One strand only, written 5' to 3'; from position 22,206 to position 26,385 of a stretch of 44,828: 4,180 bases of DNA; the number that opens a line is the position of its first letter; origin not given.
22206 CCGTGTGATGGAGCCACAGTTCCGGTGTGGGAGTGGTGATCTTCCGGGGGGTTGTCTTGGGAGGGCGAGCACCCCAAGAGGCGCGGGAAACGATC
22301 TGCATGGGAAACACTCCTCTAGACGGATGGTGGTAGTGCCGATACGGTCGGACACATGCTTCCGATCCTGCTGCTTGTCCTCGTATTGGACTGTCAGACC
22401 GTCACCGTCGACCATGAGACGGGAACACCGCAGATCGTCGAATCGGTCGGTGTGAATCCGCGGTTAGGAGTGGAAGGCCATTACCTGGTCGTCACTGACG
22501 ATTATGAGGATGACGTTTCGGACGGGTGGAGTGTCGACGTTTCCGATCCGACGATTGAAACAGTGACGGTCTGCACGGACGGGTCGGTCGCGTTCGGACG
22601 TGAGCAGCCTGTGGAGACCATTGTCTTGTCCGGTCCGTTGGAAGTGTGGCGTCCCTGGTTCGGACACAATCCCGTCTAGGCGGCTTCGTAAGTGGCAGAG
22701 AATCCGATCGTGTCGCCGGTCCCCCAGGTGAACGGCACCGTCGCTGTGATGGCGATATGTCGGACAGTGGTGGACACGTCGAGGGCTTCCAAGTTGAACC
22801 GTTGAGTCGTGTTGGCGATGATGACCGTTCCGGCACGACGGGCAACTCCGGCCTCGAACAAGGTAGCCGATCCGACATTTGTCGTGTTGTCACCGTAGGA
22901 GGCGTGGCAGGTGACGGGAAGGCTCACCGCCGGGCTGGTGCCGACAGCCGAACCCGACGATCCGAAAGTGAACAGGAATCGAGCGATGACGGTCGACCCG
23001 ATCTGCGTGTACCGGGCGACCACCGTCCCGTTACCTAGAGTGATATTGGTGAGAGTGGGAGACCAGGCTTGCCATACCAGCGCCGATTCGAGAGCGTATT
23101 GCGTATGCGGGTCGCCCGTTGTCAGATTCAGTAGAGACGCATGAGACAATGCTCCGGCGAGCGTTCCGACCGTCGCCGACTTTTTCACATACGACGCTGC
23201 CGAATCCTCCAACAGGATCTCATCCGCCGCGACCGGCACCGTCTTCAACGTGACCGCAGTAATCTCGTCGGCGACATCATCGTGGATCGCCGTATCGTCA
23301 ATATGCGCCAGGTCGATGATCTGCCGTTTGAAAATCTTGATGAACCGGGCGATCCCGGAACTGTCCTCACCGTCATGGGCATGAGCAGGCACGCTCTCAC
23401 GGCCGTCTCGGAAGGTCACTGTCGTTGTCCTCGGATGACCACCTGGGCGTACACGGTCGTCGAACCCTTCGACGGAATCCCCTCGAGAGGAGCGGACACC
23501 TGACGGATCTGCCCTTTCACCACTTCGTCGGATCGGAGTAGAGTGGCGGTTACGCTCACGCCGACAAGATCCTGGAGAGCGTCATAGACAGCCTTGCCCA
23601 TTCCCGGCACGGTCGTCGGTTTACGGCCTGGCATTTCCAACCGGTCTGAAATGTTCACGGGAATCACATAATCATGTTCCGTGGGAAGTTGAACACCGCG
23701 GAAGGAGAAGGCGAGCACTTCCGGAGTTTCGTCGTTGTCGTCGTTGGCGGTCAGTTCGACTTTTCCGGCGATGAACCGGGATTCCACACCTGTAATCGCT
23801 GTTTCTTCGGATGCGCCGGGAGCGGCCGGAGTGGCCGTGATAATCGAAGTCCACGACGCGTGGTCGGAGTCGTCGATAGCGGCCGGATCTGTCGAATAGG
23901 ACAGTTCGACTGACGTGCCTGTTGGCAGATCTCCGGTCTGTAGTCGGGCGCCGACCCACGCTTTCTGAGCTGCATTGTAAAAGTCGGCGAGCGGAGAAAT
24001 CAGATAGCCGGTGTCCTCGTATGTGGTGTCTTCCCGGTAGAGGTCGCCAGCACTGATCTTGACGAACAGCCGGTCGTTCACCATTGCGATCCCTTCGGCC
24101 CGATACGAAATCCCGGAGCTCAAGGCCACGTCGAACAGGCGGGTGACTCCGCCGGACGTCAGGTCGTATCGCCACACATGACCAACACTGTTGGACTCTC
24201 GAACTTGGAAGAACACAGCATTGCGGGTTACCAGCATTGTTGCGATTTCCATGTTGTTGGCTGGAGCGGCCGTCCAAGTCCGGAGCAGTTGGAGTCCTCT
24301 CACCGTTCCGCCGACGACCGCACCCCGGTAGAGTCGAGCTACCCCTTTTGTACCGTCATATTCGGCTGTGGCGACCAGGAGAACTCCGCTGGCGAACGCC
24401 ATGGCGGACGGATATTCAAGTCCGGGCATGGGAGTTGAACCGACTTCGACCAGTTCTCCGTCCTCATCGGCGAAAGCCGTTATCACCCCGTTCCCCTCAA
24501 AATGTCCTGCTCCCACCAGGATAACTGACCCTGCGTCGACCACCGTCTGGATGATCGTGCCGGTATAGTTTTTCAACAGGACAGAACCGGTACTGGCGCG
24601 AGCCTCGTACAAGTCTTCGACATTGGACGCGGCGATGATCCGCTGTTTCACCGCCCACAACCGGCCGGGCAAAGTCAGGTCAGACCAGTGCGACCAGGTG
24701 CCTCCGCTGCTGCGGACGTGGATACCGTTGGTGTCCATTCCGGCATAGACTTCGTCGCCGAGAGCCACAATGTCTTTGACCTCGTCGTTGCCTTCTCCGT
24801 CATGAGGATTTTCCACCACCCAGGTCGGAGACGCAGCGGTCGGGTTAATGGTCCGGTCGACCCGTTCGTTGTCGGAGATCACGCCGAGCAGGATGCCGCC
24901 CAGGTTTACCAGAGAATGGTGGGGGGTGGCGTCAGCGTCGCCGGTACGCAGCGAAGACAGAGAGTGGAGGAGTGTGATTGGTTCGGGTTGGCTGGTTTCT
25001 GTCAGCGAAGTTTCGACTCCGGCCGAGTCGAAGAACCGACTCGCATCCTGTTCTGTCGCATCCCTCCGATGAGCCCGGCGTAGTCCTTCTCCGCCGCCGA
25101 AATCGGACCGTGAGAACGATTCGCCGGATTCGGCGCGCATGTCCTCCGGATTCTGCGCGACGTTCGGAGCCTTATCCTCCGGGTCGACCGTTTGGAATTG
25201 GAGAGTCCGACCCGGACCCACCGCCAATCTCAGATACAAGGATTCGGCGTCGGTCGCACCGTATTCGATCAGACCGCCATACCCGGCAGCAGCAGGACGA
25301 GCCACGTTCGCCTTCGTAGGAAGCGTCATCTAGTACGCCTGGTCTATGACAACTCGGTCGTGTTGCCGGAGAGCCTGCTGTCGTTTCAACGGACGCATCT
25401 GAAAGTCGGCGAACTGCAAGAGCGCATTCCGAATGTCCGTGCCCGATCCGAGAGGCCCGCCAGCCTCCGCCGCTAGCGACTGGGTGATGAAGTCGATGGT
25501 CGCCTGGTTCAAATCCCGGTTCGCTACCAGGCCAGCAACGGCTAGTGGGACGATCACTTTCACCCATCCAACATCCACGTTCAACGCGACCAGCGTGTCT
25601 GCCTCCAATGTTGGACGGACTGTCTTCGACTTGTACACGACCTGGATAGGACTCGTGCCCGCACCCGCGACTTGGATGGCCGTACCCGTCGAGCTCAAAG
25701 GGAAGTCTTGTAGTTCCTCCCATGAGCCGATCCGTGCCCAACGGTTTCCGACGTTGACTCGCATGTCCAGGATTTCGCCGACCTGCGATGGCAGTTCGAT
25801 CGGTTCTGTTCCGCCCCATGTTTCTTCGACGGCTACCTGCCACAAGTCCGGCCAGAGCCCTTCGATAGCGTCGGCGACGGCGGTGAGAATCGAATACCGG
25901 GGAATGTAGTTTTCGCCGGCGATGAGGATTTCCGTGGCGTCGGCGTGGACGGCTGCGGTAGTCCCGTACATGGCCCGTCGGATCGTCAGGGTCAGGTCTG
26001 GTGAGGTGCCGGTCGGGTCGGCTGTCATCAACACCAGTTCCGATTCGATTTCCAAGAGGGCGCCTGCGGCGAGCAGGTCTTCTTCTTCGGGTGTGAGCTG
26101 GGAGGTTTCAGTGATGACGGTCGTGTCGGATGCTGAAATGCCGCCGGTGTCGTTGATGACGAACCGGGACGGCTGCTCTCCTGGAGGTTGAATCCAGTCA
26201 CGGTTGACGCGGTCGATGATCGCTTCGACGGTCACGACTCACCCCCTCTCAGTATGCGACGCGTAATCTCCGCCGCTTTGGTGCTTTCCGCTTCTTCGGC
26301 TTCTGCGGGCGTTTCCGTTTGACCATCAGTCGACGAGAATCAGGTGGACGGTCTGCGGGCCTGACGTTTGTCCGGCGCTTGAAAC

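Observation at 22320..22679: Leaderless plus-strand ORF embedded antisense in the late operon, convergent on the fibre gene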

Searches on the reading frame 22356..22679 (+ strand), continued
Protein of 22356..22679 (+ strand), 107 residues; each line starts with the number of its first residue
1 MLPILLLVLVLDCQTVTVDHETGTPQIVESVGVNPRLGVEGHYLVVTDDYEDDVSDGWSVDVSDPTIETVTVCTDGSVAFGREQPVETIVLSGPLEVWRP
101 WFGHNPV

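Call 66: find_encoding_contigs(protein=P0003, flank=6000, max_places=3)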
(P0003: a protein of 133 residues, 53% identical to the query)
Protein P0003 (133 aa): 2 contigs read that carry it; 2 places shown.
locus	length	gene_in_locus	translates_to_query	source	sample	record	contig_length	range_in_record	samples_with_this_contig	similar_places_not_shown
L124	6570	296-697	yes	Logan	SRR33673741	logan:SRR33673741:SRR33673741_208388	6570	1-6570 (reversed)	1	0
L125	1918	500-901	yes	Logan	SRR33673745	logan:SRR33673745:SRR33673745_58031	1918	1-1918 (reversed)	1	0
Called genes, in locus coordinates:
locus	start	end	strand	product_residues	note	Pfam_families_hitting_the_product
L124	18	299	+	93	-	-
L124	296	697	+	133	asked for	-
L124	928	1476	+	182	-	-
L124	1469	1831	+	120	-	-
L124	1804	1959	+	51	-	-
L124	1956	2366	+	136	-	PF19905:DUF6378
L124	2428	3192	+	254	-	PF01510:Amidase_2, PF00395:SLH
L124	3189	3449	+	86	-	-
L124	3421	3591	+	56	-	-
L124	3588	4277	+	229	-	PF13599:Pentapeptide_4 (faint), PF00805:Pentapeptide, PF13576:Pentapeptide_3 (faint), PF00805:Pentapeptide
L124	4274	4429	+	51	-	-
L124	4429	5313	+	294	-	PF12705:PDDEXK_1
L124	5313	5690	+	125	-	-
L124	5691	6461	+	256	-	PF13481:AAA_25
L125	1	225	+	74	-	?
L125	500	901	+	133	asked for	-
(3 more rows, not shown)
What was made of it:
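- P0003 lies 1.7 kb upstream of an Amidase_2+SLH lysin (call 66).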

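Call 69: search_protein_families(library=pfam, proteins=[L063:221-1072:+, L059:3-617:+, L055:6721-7767:+, L124:18-296:+, L124:928-1473:+, L060:1320-1682:+], max_evalue=0.01)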
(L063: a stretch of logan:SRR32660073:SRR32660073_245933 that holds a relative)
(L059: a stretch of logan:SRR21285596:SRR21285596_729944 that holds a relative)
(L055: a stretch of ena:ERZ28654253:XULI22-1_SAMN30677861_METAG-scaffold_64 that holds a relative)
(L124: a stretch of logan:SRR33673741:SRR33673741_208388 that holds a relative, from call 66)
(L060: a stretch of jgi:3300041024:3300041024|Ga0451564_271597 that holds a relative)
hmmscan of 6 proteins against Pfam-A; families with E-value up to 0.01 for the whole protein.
L063:221-1072:+ (284 aa): 0 families

L059:3-617:+ (205 aa): 1 family
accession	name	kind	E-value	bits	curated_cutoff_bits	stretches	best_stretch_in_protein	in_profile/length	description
PF04404.17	ERF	-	3.1e-22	79.6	25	1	6-131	3-132/153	ERF superfamily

L055:6721-7767:+ (349 aa): 0 families

L124:18-296:+ (93 aa): 0 families

L124:928-1473:+ (182 aa): 0 families

L060:1320-1682:+ (121 aa): 0 families

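Call 70: search_protein_families(library=phrogs, proteins=[L063:221-1072:+, L059:3-617:+, L055:6721-7767:+, L124:18-296:+, L124:928-1473:+, L060:1320-1682:+], max_evalue=0.01)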
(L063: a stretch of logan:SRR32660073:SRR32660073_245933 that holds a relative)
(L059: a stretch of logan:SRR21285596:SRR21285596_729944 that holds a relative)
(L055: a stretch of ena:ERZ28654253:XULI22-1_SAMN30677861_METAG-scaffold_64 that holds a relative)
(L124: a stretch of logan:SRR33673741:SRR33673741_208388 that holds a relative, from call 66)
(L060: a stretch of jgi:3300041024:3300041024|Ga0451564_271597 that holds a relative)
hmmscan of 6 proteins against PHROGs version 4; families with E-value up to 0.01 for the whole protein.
L063:221-1072:+ (284 aa): 6 families
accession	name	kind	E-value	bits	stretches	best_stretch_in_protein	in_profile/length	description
phrog_2447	-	DNA, RNA and nucleotide metabolism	9.4e-40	138.5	1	1-156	3-163/295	replication initiation protein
phrog_3926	-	DNA, RNA and nucleotide metabolism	9.2e-23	82.4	1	1-150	4-168/312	replication initiation protein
phrog_1882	-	unknown function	3.3e-19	70.7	1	1-136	1-136/259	-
phrog_30000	-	unknown function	1.9e-17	64.8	1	1-155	1-161/334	-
phrog_9474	-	DNA, RNA and nucleotide metabolism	5.5e-09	37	1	1-131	1-141/288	replication initiation protein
phrog_22834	-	unknown function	8.9e-08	32.8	1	5-131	9-130/310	-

L059:3-617:+ (205 aa): 5 families
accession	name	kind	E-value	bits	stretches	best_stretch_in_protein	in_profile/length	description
phrog_2324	-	DNA, RNA and nucleotide metabolism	7.8e-36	124.5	1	3-169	10-174/193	Erf-like ssDNA annealing protein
phrog_155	-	DNA, RNA and nucleotide metabolism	1.5e-33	117.7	1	3-169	67-241/308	Erf-like ssDNA annealing protein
phrog_34817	-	unknown function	5.1e-19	69.6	1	3-126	11-135/291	-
phrog_10003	-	other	8.3e-18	65.8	1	23-127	58-170/297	recombinase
phrog_37640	-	unknown function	0.0068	17.4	0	97-130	32-65/169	-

L055:6721-7767:+ (349 aa): 2 families
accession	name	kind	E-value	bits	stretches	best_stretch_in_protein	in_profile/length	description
phrog_15934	-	unknown function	9.8e-26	92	2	270-346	229-302/305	-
phrog_10678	-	unknown function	0.0041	18.2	1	302-332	178-202/214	-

L124:18-296:+ (93 aa): 0 families

L124:928-1473:+ (182 aa): 0 families

L060:1320-1682:+ (121 aa): 0 families

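Call 106: search_protein_families(library=pfam, proteins=[P0002, P0006, P0007], max_evalue=0.001)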
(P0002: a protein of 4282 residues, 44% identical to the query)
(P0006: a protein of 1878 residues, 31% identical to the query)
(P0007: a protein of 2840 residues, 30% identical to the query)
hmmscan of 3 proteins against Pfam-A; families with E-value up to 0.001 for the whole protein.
P0002 (4282 aa): 1 family
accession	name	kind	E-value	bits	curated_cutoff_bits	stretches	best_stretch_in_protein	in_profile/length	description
PF13884.11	Peptidase_S74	-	6.1e-15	55.7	22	1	4182-4236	1-57/58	Chaperone of endosialidase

P0006 (1878 aa): 2 families
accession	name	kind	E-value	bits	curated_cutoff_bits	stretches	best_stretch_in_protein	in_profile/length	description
PF13884.11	Peptidase_S74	-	1.4e-15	57.7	22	1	1783-1833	1-56/58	Chaperone of endosialidase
PF03212.20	Pertactin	-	0.00021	21.6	22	0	1296-1347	39-91/121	Pertactin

P0007 (2840 aa): 2 families
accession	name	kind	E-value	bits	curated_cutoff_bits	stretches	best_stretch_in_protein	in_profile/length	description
PF18338.7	BppL_N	-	4.9e-16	58.1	25.8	2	2278-2301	1-24/25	Lower baseplate protein N-terminal domain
PF13884.11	Peptidase_S74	-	1.4e-11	44.9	22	1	2726-2787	1-58/58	Chaperone of endosialidase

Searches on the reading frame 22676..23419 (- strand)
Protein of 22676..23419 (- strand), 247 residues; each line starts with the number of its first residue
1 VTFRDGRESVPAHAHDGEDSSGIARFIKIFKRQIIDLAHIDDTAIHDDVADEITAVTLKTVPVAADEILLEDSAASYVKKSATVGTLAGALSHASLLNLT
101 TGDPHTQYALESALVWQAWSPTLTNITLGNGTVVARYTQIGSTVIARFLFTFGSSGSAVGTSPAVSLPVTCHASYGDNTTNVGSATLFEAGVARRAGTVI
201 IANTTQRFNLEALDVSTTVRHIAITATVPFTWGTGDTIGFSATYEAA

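Call 7: search_protein_families(library=pfam, proteins=[window:22676-23419:-], max_evalue=0.01)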
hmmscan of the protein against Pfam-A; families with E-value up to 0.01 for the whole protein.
window:22676-23419:- (247 aa): 0 families

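Call 8: search_protein_families(library=phrogs, proteins=[window:22676-23419:-], max_evalue=0.01)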
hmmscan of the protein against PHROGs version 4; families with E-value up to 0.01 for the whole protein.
window:22676-23419:- (247 aa): 0 families

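Call 11: find_related_loci(query=window:22676-23419:-, collection=viral_contigs, flank=4000)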
Query window:22676-23419:- (247 aa) in viral_contigs; peptide patterns used: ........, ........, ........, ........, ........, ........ (x = any residue, [..] = any of these).
82 stretches matched a pattern; 50 encode a relative of the query (tblastn E <= 1e-3); 50 distinct loci.
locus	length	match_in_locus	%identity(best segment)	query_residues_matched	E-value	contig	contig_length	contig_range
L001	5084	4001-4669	34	3-247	8e-26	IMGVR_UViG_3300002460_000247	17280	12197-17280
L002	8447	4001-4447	42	88-247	1e-24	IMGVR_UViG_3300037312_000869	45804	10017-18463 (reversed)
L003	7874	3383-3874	40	81-247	1e-24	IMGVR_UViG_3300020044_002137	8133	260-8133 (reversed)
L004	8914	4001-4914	43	116-247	1e-22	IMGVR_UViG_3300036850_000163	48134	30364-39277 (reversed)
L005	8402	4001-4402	42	111-247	7e-22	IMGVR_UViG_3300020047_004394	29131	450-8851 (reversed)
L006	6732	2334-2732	39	116-247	6e-22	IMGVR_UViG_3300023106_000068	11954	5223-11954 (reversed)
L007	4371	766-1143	38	116-246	7e-21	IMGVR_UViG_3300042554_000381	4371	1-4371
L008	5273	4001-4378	38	116-246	7e-21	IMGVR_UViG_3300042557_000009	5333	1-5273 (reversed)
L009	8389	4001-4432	41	99-247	2e-20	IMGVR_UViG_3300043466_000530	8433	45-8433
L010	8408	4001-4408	40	106-247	8e-20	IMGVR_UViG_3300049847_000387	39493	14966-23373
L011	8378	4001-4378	44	116-247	3e-19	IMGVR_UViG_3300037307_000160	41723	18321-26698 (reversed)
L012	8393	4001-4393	38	116-247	1e-18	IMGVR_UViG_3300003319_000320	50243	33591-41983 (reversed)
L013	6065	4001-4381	37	116-247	2e-18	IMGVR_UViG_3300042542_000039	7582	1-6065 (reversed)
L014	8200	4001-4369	39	123-246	1e-17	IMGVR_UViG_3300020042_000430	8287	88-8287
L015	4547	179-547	39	123-246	1e-17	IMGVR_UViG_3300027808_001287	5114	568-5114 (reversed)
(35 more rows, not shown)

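Call 61: find_related_loci(query=window:22676-23419:-, collection=metagenome_contigs, flank=3000)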
Query window:22676-23419:- (247 aa) in metagenome_contigs; peptide patterns used: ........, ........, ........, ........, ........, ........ (x = any residue, [..] = any of these).
600 stretches matched a pattern (row limit reached: there are more); 60 encode a relative of the query (tblastn E <= 1e-3); 60 distinct loci.
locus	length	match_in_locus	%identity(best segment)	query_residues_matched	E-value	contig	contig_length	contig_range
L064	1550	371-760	50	116-247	5e-30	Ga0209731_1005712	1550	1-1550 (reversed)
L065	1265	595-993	47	115-247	1e-29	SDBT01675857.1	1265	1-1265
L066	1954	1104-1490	43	115-247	2e-27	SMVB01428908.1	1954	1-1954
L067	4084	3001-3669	34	3-247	5e-26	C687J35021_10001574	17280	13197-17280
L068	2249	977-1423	41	105-247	2e-25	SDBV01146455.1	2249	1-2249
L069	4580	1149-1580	39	103-247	1e-24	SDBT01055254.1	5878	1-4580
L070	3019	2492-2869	42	116-247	2e-24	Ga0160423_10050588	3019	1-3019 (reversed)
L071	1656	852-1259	41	110-247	2e-23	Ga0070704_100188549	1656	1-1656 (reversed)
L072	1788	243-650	41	110-247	6e-23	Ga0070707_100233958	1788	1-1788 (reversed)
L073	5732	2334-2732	39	116-247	4e-22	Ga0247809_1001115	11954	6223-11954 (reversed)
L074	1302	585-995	39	109-247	9e-22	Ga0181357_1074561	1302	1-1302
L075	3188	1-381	40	119-246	2e-21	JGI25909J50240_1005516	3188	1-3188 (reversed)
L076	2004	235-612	43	116-247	6e-21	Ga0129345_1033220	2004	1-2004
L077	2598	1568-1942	42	116-247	2e-20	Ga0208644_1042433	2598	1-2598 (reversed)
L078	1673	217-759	35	57-247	2e-20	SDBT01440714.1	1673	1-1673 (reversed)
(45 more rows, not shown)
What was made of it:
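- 22676..23419 (-): Last tail gene, a putative fibre / receptor-binding protein (247 aa). C-terminal domain shared with more than 100 contigs (calls 11, 61).
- Checked: Its C-terminal domain is shuffled among more than 100 contigs (calls 11, 61).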

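Call 100: search_solved_structures(query=window:22676-23419:-, max_evalue=1)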
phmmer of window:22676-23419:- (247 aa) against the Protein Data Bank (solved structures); distinct sequences matched with E-value up to 1: 3.
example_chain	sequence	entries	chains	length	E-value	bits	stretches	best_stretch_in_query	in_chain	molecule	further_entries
3bje_A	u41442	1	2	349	0.78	12.4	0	150-228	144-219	Nucleoside phosphorylase, putative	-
1vsq_C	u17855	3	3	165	0.8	12.4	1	33-101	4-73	Mannose-specific phosphotransferase enzyme IIB component | PTS system mannose-specific EIIAB component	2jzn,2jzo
2jzh_A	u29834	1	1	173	0.81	12.4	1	33-101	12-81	PTS system mannose-specific EIIAB component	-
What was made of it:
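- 22676..23419 (-): No family hit (calls 7, 8, 100).
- Checked: It has no family or PDB hit (calls 7, 8, 100).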

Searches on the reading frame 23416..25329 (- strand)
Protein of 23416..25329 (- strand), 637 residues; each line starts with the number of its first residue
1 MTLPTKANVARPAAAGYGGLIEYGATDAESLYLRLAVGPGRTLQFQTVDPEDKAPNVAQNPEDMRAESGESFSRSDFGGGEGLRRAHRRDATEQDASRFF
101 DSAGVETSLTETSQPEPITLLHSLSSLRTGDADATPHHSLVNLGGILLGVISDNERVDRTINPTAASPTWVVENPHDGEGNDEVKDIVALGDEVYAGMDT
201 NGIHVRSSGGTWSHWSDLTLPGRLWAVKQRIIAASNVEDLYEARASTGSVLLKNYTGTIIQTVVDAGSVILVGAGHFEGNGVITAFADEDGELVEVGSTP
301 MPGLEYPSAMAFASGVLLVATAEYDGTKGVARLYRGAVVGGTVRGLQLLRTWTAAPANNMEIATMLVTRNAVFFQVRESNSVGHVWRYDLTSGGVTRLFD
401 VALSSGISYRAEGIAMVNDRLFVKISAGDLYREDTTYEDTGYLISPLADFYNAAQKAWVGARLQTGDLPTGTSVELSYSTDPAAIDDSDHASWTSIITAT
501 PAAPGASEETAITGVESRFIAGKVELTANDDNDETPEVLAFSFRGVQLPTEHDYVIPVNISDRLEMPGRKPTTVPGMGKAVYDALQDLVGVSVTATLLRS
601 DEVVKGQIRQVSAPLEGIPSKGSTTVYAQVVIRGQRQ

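Call 7: search_protein_families(library=pfam, proteins=[window:23416-25329:-], max_evalue=0.01)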
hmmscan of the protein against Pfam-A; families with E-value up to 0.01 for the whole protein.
window:23416-25329:- (637 aa): 1 family
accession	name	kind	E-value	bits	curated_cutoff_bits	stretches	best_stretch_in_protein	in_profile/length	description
PF13360.13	PQQ_2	-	0.0073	16.4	27.6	0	224-394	29-190/233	Outer membrane protein assembly factor BamB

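Call 8: search_protein_families(library=phrogs, proteins=[window:23416-25329:-], max_evalue=0.01)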
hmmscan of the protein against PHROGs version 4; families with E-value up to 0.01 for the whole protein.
window:23416-25329:- (637 aa): 0 families

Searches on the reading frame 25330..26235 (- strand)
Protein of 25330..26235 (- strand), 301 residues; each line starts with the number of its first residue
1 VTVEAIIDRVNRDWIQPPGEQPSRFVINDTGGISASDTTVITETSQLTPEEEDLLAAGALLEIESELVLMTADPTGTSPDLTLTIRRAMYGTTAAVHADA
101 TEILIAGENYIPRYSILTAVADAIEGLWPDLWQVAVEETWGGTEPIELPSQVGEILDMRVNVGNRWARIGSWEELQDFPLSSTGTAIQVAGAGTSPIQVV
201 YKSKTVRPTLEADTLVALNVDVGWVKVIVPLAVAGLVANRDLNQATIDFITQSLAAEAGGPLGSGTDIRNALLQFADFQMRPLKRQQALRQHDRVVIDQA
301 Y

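Call 25: search_protein_families(library=pfam, proteins=[window:25330-26235:-], max_evalue=0.001)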
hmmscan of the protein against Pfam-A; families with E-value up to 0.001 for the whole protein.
window:25330-26235:- (301 aa): 0 families

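Call 70: search_protein_families(library=phrogs, proteins=[window:25330-26235:-], max_evalue=0.01)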
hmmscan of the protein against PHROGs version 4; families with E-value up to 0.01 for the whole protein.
window:25330-26235:- (301 aa): 1 family
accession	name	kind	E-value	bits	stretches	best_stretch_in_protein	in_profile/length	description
phrog_7578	-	unknown function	1.1e-15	58.4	1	2-215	3-216/300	-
